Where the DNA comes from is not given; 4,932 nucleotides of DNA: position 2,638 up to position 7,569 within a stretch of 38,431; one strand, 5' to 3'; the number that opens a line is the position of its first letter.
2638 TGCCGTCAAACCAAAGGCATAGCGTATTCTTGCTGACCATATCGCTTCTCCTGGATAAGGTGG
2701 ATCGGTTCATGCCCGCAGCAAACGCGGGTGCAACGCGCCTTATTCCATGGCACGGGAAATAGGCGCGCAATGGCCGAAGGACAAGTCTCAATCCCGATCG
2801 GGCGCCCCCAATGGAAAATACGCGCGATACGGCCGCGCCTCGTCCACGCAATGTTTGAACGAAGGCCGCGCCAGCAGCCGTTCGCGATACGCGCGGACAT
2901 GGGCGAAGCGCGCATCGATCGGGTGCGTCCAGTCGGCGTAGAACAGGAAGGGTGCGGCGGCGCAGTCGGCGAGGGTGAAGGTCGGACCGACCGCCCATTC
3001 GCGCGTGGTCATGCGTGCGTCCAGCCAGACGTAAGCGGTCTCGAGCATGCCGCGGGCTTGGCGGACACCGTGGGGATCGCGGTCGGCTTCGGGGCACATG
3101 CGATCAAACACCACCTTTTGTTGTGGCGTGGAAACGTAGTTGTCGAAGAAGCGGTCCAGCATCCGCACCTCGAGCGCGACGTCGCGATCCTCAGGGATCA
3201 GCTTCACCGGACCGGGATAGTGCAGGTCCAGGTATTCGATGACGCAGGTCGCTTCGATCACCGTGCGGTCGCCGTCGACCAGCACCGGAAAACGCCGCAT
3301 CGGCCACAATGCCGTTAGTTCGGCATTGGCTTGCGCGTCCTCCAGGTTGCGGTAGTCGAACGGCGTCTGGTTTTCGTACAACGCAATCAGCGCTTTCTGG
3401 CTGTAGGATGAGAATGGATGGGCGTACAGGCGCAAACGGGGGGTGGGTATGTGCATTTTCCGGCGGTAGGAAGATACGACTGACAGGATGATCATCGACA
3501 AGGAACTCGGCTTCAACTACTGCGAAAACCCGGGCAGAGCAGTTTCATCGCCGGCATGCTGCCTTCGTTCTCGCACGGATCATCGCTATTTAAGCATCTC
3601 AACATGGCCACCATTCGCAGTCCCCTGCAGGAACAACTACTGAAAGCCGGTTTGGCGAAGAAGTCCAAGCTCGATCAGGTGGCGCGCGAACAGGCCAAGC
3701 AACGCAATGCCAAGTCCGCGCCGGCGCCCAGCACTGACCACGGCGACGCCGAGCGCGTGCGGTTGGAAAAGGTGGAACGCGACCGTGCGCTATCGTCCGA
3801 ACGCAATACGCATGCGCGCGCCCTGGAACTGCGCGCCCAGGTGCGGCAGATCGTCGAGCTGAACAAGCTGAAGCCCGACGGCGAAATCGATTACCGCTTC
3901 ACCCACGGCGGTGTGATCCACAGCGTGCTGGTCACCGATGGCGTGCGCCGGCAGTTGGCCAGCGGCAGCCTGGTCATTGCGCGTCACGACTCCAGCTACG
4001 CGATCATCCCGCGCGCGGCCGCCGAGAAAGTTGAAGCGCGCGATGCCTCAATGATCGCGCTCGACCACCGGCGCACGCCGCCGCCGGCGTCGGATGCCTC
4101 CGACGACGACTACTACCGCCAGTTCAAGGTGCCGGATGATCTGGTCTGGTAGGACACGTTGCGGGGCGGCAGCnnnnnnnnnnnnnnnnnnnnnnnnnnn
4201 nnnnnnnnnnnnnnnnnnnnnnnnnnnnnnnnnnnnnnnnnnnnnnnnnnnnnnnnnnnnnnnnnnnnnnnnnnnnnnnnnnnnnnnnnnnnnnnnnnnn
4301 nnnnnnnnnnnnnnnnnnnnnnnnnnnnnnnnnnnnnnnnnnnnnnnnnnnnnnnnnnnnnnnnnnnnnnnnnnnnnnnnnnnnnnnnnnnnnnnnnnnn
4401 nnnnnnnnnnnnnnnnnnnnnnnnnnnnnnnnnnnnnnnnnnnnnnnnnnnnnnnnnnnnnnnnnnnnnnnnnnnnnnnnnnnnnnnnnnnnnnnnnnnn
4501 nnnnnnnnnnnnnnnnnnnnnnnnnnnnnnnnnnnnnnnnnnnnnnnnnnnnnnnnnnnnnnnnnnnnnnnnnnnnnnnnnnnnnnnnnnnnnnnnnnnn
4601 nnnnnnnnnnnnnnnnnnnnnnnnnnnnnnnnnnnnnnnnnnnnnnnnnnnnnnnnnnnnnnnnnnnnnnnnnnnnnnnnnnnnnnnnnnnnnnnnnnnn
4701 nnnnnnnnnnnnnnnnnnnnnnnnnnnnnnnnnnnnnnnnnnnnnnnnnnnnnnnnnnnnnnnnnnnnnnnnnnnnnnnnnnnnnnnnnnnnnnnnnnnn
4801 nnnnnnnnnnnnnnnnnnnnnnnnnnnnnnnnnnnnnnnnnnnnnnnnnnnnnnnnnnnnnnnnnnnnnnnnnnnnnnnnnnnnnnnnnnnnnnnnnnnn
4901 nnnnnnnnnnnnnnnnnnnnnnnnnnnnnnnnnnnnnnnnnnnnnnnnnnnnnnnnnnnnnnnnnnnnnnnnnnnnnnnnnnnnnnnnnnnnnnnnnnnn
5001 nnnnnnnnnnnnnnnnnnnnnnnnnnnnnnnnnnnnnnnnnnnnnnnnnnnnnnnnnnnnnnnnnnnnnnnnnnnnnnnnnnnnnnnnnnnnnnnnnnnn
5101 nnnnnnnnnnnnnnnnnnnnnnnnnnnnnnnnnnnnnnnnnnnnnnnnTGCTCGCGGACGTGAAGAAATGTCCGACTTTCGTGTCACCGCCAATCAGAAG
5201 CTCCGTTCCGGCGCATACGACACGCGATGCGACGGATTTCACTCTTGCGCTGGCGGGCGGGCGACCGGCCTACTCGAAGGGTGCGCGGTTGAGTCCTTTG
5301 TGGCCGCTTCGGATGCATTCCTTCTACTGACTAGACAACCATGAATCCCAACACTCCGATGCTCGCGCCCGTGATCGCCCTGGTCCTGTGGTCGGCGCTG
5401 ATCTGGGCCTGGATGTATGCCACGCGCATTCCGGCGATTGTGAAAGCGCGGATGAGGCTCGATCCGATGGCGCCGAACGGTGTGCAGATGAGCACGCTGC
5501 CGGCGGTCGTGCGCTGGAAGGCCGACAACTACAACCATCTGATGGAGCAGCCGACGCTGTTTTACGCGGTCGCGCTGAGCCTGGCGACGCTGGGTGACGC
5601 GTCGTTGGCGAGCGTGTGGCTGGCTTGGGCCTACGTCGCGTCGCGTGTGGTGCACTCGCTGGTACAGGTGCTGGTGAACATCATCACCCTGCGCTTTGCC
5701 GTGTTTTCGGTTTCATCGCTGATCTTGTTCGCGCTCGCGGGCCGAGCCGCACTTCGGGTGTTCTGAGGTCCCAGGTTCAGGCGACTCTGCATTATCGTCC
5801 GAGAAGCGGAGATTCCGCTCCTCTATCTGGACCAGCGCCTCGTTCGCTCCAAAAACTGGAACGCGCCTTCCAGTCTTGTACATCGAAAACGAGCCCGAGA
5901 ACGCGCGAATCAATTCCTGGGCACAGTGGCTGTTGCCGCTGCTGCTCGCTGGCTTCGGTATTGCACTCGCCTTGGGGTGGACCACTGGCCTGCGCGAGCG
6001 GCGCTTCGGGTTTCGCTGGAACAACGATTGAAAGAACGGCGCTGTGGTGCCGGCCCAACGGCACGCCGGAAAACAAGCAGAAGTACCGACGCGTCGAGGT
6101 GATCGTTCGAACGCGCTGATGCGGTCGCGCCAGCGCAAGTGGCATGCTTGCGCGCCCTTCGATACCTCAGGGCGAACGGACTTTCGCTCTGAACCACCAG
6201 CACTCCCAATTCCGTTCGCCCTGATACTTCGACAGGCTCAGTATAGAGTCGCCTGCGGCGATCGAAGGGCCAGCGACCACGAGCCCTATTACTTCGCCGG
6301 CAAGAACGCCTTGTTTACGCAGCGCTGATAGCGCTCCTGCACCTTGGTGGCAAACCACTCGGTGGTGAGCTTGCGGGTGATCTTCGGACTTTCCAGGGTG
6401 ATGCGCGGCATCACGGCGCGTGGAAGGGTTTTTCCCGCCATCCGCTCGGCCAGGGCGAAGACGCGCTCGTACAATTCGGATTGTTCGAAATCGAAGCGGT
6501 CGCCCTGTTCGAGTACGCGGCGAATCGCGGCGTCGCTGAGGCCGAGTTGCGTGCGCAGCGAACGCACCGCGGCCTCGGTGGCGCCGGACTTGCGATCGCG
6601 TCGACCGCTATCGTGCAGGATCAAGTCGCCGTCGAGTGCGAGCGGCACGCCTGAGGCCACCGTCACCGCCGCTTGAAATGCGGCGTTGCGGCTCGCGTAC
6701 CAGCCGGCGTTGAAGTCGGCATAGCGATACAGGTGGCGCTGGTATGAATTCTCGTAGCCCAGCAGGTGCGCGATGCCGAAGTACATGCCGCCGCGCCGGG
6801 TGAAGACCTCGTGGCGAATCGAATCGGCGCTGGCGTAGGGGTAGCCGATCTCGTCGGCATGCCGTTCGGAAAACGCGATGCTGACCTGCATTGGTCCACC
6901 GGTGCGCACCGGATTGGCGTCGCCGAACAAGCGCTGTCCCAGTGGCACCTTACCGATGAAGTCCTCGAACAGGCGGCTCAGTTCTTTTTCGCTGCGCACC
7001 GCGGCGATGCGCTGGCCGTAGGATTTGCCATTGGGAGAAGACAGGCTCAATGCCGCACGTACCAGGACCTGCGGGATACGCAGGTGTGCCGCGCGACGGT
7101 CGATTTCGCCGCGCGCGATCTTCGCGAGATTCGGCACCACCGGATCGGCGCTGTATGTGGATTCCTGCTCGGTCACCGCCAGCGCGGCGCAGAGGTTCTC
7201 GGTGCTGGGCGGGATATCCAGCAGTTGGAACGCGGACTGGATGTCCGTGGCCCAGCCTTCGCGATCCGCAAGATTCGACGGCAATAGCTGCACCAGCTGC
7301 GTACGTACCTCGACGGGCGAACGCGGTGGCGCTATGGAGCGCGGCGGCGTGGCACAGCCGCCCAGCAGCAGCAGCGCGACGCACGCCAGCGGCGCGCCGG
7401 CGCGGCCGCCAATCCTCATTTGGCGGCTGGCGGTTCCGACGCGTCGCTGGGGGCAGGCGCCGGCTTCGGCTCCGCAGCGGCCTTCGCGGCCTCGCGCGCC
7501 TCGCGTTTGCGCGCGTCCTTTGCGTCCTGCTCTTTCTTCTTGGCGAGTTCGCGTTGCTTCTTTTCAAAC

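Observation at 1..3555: Three icmF-derived units stacked head-to-tail at one 12-nt junction: signature of serial cargo accretion at the icmF 3' end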

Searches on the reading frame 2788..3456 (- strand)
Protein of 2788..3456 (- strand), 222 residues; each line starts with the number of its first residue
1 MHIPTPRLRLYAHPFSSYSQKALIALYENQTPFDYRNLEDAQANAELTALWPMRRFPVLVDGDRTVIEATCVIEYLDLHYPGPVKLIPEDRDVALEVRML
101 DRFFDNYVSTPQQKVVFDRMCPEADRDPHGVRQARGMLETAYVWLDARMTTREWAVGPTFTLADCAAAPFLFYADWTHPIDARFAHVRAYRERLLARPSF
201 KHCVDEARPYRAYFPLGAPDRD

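Call 5: search_protein_families(library=pfam, proteins=[window:2788-3456:-], max_evalue=0.01)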
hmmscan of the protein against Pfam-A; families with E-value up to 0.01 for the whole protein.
window:2788-3456:- (222 aa): 5 families
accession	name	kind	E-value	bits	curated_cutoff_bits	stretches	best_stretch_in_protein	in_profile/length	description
PF13417.12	GST_N_3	-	1.5e-12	48.1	22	1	10-83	1-74/75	Glutathione S-transferase, N-terminal domain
PF13409.12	GST_N_2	-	9.5e-09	36.2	25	1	15-77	1-68/70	Glutathione S-transferase, N-terminal domain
PF13410.11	GST_C_2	-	1.3e-08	35.3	24.9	1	131-193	4-69/69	Glutathione S-transferase, C-terminal domain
PF02798.26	GST_N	-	2.5e-07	31.4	20.9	1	8-77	3-75/76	Glutathione S-transferase, N-terminal domain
PF00043.30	GST_C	-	4.7e-07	30.4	20.7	1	120-198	13-93/93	Glutathione S-transferase, C-terminal domain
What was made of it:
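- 2788..3456 (-): Glutathione S-transferase, lying between ghost1 and ghost2. Pfam GST_N and GST_C (call 5).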

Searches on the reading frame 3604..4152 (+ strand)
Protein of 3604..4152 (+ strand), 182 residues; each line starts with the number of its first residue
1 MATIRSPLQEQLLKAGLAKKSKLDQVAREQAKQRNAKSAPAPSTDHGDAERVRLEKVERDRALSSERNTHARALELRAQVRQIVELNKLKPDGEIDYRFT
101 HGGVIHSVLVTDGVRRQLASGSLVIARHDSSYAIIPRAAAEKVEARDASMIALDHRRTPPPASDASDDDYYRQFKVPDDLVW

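Call 5: search_protein_families(library=pfam, proteins=[window:3604-4152:+], max_evalue=0.01)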
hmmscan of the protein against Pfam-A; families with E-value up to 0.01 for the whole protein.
window:3604-4152:+ (182 aa): 1 family
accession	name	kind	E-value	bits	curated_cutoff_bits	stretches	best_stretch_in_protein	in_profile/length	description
PF09831.14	DUF2058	-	6.3e-54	183.2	25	1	7-182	1-174/174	Uncharacterized protein conserved in bacteria (DUF2058)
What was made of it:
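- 3604..4152 (+): DUF2058 gene, the first gene beyond the stack. It lies near icmF in a few relatives. Pfam E 6e-54 (call 5).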

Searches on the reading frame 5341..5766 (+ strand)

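Call 5: search_protein_families(library=pfam, proteins=[window:5341-5766:+], max_evalue=0.01)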
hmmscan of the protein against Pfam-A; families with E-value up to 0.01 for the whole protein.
window:5341-5766:+ (141 aa): 1 family
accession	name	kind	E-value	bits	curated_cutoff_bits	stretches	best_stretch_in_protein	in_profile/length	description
PF01124.23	MAPEG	-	1.9e-21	77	23.4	1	7-137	1-128/129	MAPEG family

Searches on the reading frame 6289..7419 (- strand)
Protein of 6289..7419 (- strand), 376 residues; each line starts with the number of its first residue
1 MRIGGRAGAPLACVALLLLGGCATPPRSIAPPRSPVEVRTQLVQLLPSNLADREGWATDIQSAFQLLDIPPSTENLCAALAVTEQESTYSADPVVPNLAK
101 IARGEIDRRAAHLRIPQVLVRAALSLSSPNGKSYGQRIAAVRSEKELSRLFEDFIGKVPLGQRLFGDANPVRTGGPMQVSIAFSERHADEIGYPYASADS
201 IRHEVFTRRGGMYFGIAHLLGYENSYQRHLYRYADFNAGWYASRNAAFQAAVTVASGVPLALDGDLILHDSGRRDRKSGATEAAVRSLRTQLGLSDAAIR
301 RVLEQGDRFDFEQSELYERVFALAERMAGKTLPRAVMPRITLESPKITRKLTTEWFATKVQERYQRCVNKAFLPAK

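Call 25: search_protein_families(library=pfam, proteins=[window:6289-7419:-], max_evalue=0.001)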
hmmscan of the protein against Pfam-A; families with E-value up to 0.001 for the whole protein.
window:6289-7419:- (376 aa): 1 family
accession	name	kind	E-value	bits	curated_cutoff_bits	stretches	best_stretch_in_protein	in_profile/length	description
PF07759.17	DUF1615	-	3.7e-146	486.8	25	1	50-369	2-318/319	Protein of unknown function (DUF1615)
